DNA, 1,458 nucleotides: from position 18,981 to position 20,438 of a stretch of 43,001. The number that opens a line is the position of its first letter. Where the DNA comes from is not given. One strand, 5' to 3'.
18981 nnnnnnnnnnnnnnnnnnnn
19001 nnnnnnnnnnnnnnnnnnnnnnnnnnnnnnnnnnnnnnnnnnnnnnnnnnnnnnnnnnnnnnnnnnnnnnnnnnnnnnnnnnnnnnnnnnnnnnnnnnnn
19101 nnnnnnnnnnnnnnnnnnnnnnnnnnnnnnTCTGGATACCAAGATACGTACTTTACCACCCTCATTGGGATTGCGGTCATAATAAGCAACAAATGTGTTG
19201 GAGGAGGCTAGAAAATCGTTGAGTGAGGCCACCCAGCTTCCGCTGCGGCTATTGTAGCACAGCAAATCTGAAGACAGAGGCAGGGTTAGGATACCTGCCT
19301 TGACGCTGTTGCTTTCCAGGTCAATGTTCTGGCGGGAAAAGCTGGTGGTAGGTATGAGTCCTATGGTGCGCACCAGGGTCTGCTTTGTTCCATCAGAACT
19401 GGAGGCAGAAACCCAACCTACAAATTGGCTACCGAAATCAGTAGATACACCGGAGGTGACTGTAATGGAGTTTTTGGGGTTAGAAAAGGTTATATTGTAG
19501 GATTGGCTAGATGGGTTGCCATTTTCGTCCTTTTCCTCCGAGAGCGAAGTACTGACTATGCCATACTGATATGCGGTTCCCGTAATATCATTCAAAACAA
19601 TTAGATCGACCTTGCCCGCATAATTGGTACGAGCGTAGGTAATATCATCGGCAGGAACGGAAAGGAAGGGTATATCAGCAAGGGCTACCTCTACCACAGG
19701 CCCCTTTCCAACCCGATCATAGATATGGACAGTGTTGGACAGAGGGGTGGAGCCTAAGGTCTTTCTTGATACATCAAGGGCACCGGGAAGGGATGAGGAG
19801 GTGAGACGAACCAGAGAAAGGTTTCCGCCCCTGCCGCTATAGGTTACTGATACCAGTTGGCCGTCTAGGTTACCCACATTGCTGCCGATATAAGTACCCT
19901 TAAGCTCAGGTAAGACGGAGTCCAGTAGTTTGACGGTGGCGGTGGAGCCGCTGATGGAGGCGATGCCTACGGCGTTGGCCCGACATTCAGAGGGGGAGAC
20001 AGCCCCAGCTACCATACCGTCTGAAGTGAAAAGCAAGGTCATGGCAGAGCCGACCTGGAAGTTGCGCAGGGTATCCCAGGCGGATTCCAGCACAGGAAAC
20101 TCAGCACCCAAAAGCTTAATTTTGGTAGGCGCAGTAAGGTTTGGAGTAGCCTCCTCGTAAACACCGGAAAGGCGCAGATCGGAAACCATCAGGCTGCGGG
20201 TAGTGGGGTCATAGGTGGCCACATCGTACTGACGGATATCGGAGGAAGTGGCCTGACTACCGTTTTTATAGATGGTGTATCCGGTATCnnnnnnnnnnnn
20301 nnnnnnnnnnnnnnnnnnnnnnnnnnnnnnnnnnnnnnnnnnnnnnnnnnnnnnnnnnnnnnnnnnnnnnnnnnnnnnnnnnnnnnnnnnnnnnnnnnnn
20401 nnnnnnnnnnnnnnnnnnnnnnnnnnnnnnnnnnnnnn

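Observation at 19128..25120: MFP + MacB-type ABC pump co-transcribed with a secreted SLH-anchored wall protein (cassette 1)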

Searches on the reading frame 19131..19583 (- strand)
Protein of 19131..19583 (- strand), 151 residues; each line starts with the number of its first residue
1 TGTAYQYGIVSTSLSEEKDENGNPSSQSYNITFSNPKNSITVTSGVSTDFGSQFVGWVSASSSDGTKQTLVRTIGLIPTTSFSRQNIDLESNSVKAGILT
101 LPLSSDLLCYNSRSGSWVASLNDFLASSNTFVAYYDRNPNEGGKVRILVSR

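Call 44: search_protein_families(library=pfam, proteins=[window:19131-19583:-], max_evalue=10)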
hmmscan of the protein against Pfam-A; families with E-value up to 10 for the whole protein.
window:19131-19583:- (151 aa): 1 family
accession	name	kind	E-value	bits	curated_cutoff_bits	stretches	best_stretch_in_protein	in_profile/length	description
PF15363.11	BTBD8_C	-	1.6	9.5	27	1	35-52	15-32/46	BTB/POZ domain-containing protein 8, C-terminal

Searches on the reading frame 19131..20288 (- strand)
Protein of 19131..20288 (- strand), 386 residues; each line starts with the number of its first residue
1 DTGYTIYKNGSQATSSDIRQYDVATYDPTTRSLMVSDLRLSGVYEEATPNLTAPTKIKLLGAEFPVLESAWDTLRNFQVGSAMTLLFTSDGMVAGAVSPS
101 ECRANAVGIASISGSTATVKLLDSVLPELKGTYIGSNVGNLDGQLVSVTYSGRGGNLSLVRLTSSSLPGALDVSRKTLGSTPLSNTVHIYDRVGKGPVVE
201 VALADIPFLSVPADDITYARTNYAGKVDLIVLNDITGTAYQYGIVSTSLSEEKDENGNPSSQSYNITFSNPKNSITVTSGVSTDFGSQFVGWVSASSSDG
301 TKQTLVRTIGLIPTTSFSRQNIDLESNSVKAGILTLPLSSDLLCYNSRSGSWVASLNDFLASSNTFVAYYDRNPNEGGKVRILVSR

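Call 45: search_protein_representatives(alignment_id=A2)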
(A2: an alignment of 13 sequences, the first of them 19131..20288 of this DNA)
Query: 13 sequences, 391 profile positions. Proteins with E-value up to 0.001 (for the whole library): 1497; up to 1e-10: 1155; up to 1e-30: 755. The best 150 are listed.
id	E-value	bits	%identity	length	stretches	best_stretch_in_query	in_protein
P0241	6.1e-174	595.7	-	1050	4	3-389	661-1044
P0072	3.2e-138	478.1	-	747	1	1-390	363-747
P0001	1.5e-130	452.8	-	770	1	1-390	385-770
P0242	7.7e-127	440.6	-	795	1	1-390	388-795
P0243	2.4e-126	439.0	-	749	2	2-390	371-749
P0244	1.3e-123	430.0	-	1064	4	3-390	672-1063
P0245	5.3e-123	428.0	-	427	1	3-390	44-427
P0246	3.3e-119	415.5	-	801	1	3-390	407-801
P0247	1.5e-116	406.8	-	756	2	3-390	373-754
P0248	4.4e-116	405.2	-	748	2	2-389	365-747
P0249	2.1e-115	402.9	-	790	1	2-390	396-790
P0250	4.7e-115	401.8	-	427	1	3-390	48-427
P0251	7.6e-114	397.8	-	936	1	1-390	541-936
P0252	1.0e-113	397.4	-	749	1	3-390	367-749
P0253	1.0e-113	397.4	-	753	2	2-390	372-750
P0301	4.9e-92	326.0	-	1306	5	2-390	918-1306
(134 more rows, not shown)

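Call 53: find_homologous_proteins(query=P0301, max_evalue=1e-10)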
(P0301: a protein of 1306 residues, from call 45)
Query P0301 (1306 aa): 90 proteins with E <= 1e-10 among 8000 candidates.
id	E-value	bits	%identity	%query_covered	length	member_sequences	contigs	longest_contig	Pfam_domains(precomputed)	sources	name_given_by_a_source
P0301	0.0e+0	2875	100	100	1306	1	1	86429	PF00395.26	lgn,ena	-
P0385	0.0e+0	1891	49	83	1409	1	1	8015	PF00395.26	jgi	-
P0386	0.0e+0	1785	62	100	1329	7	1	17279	PF00395.26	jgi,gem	-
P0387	0.0e+0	1721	61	72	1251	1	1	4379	PF00395.26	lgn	-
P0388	0.0e+0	1714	54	73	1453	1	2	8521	PF00395.26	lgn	-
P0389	0.0e+0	1621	56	67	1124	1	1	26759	PF00395.26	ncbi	-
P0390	0.0e+0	1563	57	66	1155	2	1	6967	PF00395.26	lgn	-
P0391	0.0e+0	1519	56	73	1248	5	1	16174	PF00395.26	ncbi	-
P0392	0.0e+0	1513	52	67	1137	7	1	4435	PF00395.26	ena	-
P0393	0.0e+0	1491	53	67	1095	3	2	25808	PF00395.26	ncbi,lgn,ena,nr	ncbi:MAG: S-layer homology domain-containing protein [Clostridia bacterium]|nr:S-layer homology doma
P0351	0.0e+0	1319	56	55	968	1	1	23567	PF00395.26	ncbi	-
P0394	0.0e+0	1290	61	55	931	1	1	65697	PF00395.26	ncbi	-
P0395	0.0e+0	1108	52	55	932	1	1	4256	PF00395.26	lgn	-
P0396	0.0e+0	1101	50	56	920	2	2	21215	PF00395.26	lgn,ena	-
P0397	0.0e+0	1085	50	56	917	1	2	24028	PF00395.26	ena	-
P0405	2.0e-174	601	31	55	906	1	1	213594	PF00395.26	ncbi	-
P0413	3.1e-81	292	31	33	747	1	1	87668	PF00395.26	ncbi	-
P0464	3.2e-33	133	32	19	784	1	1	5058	PF00395.26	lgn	-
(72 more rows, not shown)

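Call 54: find_encoding_contigs(protein=P0301, flank=8000, max_places=1)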
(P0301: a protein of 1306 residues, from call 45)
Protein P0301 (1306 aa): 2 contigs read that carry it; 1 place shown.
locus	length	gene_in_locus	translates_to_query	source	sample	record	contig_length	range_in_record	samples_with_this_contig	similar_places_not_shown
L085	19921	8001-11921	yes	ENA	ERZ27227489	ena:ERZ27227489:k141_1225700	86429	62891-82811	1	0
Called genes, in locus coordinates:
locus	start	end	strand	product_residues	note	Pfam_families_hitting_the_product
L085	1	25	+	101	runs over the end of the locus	PF07009:NusG_II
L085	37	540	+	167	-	PF07456:Hpre_diP_synt_I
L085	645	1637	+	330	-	-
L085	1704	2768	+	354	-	PF02424:ApbE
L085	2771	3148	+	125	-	PF07784:DUF1622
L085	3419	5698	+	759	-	PF25919:BSH_CusB (faint), PF00364:Biotin_lipoyl (faint), PF25917:BSH_RND, PF25984:BSH_YknX (faint), PF25997:BSH_YhbJ (faint), PF25917:BSH_RND (weak), PF25973:BSH_CzcB, PF25990:Beta-barrel_YknX, +1 more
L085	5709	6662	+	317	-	PF02463:SMC_N (faint), PF00005:ABC_tran, PF13304:AAA_21 (faint)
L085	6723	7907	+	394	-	PF12704:MacB_PCD, PF02687:FtsX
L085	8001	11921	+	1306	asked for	PF00395:SLH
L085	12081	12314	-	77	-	PF01361:Tautomerase, PF14552:Tautomerase_2 (weak)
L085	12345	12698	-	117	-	-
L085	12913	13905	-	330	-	PF00294:PfkB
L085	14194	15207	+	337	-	PF01757:Acyl_transf_3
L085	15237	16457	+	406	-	PF07690:MFS_1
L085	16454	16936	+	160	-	PF02590:SPOUT_MTase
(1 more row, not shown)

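Call 55: find_encoding_contigs(protein=P0405, flank=8000, max_places=1)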
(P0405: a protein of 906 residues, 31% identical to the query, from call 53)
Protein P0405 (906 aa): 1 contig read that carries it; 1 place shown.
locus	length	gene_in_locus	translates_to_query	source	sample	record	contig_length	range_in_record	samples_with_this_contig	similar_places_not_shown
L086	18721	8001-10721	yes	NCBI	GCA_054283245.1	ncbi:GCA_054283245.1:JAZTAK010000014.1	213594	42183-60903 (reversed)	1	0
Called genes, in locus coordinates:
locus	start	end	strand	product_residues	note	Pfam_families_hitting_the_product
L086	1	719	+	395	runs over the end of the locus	PF01594:AI-2E_transport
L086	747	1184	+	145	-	PF00075:RNase_H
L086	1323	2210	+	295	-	PF00198:2-oxoacid_dh (weak)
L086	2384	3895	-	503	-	-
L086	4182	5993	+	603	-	PF25919:BSH_CusB (faint), PF00364:Biotin_lipoyl (faint), PF25997:BSH_YhbJ (faint), PF01551:Peptidase_M23 (faint), PF25917:BSH_RND, PF25973:BSH_CzcB, PF25984:BSH_YknX (weak), PF25990:Beta-barrel_YknX, +2 more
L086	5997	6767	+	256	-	PF02463:SMC_N (faint), PF00005:ABC_tran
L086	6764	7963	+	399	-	PF12704:MacB_PCD, PF02687:FtsX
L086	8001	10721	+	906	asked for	PF00395:SLH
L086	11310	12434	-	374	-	PF04055:Radical_SAM, PF13353:Fer4_12, PF13186:SPASM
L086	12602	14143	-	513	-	PF00884:Sulfatase, PF01663:Phosphodiest (weak), PF16347:SGSH_C (weak)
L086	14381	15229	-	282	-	-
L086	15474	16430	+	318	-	PF03547:Mem_trans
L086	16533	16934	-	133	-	PF00380:Ribosomal_S9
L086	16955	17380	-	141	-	PF00572:Ribosomal_L13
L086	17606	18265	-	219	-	PF00156:Pribosyltran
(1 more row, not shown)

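Call 56: find_encoding_contigs(protein=P0413, flank=8000, max_places=1)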
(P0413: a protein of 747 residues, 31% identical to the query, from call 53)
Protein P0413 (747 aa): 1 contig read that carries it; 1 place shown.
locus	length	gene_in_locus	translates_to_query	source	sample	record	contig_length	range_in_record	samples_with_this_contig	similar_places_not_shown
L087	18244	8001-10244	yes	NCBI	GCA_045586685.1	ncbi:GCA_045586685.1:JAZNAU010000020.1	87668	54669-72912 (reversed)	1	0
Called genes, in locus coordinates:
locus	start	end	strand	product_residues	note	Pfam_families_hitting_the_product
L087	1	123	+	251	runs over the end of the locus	PF00731:AIRC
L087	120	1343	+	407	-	PF01969:Ni_insertion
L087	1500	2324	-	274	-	-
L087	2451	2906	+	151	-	PF03862:SpoVAC_SpoVAEB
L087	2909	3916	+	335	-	PF07451:SpoVAD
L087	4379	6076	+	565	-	-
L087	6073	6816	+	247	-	PF00005:ABC_tran, PF02463:SMC_N (faint), PF13304:AAA_21 (faint)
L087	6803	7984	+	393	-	PF12704:MacB_PCD, PF02687:FtsX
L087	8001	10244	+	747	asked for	PF00395:SLH (weak)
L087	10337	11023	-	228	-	PF01048:PNP_UDP_1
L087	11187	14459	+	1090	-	PF21445:ADDB_N, PF12705:PDDEXK_1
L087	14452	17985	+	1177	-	PF00580:UvrD-helicase, PF13245:AAA_19, PF13361:UvrD_C, PF13538:UvrD_C_2 (faint), PF12705:PDDEXK_1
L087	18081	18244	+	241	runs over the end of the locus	PF20772:TACO1_YebC_N, PF01709:Transcrip_reg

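Call 57: predict_structure(alignment_id=A3)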
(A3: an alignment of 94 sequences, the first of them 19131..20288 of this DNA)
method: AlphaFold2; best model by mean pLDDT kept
length: 386 residues; sequences in the alignment: 94
mean_pLDDT: 91.9   pTM: 0.84
mean pLDDT of the five models: 91.9, 91.6, 91.4, 91.4, 91.2
residues with pLDDT >= 90: 295; 70-90: 85; 50-70: 5; < 50: 1
segments of 3 or more residues with pLDDT < 50: none
pLDDT, mean of each block of 10 residues (from residue 1): 83 90 94 95 96 96 97 96 96 96 91 90 92 79 89 82 82 96 93 91 92 94 90 94 96 91 94 93 87 84 90 95 96 93 96 95 96 90 96
secondary structure, 60 per line:
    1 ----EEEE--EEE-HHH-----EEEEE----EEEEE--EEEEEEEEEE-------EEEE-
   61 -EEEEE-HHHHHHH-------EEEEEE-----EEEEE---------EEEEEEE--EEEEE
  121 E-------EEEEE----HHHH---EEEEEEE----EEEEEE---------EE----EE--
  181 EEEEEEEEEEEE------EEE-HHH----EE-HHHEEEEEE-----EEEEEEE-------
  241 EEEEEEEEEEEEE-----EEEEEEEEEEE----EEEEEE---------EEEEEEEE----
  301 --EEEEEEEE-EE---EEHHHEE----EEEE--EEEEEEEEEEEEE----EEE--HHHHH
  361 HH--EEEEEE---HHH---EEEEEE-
elements in order: E5-8 E11-13 E23-27 E32-36 E39-48 E56-59 E62-66 H68-74 E82-87 E93-97 E107-113 E116-121 E129-133 H138-141 E145-151 E156-161 E181-192 E199-201 E216-221 E227-233 E241-253 E259-269 E274-279 E289-296 E303-310 E328-331 E334-346 E351-353 H356-362 E365-370 E380-385
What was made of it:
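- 19131..19973 (-): Conserved C-terminal head (aa 490-770). It carries the invariant motifs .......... and YYD(x5)GGx(I/V)R. With D2 it is modelled as one compact unit, pLDDT 91.9 and pTM 0.84 (call 57).
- The head unit is confidently modelled and compact (call 57).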

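Call 59: fold_search(model_id=the predicted structure, library=pdb)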
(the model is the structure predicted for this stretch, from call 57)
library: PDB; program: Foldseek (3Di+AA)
matches with E <= 10: 396; with E <= 0.001: 0
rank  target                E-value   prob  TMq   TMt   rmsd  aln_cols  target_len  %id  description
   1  3hfq_A                7.0e-03  0.11  0.11  0.13  21.9       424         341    9  Crystal structure of the lp_2219 protein from Lactobacillus plantarum. Northeast Structural Genomics Consortium Target (released 2009-05-26)
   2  3fgb_A                2.5e-02  0.08  0.09  0.10  21.8       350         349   10  Crystal structure of the Q89ZH8_BACTN protein from Bacteroides thetaiotaomicron. Northeast Structural Genomics Consort (released 2008-12-23)
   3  3ei1_A                3.5e-02  0.03  0.08  0.04  24.4       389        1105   10  Structure of hsDDB1-drDDB2 bound to a 14 bp 6-4 photoproduct containing DNA-duplex (released 2009-01-20)
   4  4ci8_A                3.9e-02  0.06  0.09  0.07  17.8       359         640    8  Crystal structure of the tandem atypical beta-propeller domain of EML1 (released 2014-04-16)
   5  6l7i_G                4.6e-02  0.02  0.08  0.06  25.8       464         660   13  Signal substraction of TcdB1-TccC2 and part of TcdA1 (released 2021-03-31)
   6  5lgg                  1.2e-01  0.05  0.10  0.10  19.8       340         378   12  The N-terminal WD40 domain of Apc1 (Anaphase promoting complex subunit 1) (released 2016-10-05)
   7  6qnp_A                1.3e-01  0.06  0.10  0.10  22.1       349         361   12  CLATHRIN HEAVY CHAIN N-TERMINAL DOMAIN BOUND TO GTSE1 LIDL MOTIF (released 2019-08-28)
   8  3h7n_A                1.4e-01  0.03  0.10  0.07  21.5       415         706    7  Structure of Nup120 (released 2009-08-18)
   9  8hme_D                2.2e-01  0.02  0.10  0.05  21.6       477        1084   13  head module state 1 of Tetrahymena IFT-A (released 2023-06-14)
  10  6nau_A                2.3e-01  0.03  0.10  0.11  21.1       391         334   12  1.55 Angstrom Resolution Crystal Structure of 6-phosphogluconolactonase from Klebsiella pneumoniae (released 2018-12-19)
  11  8hmf_D                2.3e-01  0.03  0.10  0.04  20.9       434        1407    9  head module state 2 of Tetrahymena IFT-A (released 2023-06-14)
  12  8em7_A                2.4e-01  0.03  0.11  0.03  20.1       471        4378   10  Cryo-EM structure of LRP2 at pH 5.2 (released 2023-02-08)
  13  9gaw_A                2.4e-01  0.02  0.10  0.04  22.7       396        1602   11  High-resolution structure of the Anaphase-promoting complex/cyclosome (APC/C) bound to co-activator Cdh1 (released 2024-08-14)
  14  8jx8_B                2.6e-01  0.02  0.09  0.05  20.8       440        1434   10  rat megalin head (released 2024-06-19)
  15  1ri6                  2.7e-01  0.02  0.09  0.10  21.7       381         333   10  Structure of a putative isomerase from E. coli (released 2003-11-25)
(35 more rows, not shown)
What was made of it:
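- Tried and rejected: The best probability was 0.11 and TM about 0.1, and those hits were beta-propellers (call 59).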

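Call 71: find_encoding_contigs(protein=P0464, flank=5000, max_places=2)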
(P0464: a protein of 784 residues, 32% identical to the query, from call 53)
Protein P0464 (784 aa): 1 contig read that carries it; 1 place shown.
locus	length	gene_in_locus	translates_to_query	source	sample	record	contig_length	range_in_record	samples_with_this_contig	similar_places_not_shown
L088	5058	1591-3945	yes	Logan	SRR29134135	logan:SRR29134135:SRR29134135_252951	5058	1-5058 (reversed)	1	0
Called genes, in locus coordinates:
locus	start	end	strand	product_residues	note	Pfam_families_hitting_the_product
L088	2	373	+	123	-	?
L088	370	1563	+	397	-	PF12704:MacB_PCD, PF02687:FtsX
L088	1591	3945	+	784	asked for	PF00395:SLH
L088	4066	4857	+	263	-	PF02311:AraC_binding, PF12833:HTH_18, PF00165:HTH_AraC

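Call 72: find_encoding_contigs(protein=P0386, flank=8000, max_places=1)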
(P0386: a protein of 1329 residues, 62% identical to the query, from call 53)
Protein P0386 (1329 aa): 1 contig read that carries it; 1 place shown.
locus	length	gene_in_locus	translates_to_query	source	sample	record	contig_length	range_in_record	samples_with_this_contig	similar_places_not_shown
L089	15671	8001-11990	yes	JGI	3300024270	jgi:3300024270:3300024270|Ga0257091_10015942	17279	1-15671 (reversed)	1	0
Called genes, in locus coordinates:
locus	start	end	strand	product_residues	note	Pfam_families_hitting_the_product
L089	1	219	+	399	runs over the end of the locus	PF01546:Peptidase_M20, PF07687:M20_dimer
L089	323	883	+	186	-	PF04309:G3P_antiterm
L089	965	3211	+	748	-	PF03717:PBP_dimer, PF00905:Transpeptidase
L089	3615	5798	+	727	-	PF25919:BSH_CusB (faint), PF03793:PASTA (faint), PF00364:Biotin_lipoyl (faint), PF25917:BSH_RND (weak), PF25973:BSH_CzcB (weak), PF25917:BSH_RND (weak), PF25973:BSH_CzcB (weak), PF25990:Beta-barrel_YknX (weak), +2 more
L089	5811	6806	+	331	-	PF00005:ABC_tran, PF02463:SMC_N (faint), PF13304:AAA_21 (faint)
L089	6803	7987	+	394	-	PF12704:MacB_PCD, PF02687:FtsX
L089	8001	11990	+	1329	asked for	PF00395:SLH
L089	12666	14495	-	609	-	PF07944:Beta-AFase-like_GH127_cat, PF20736:Glyco_hydro127M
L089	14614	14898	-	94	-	-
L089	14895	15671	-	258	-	?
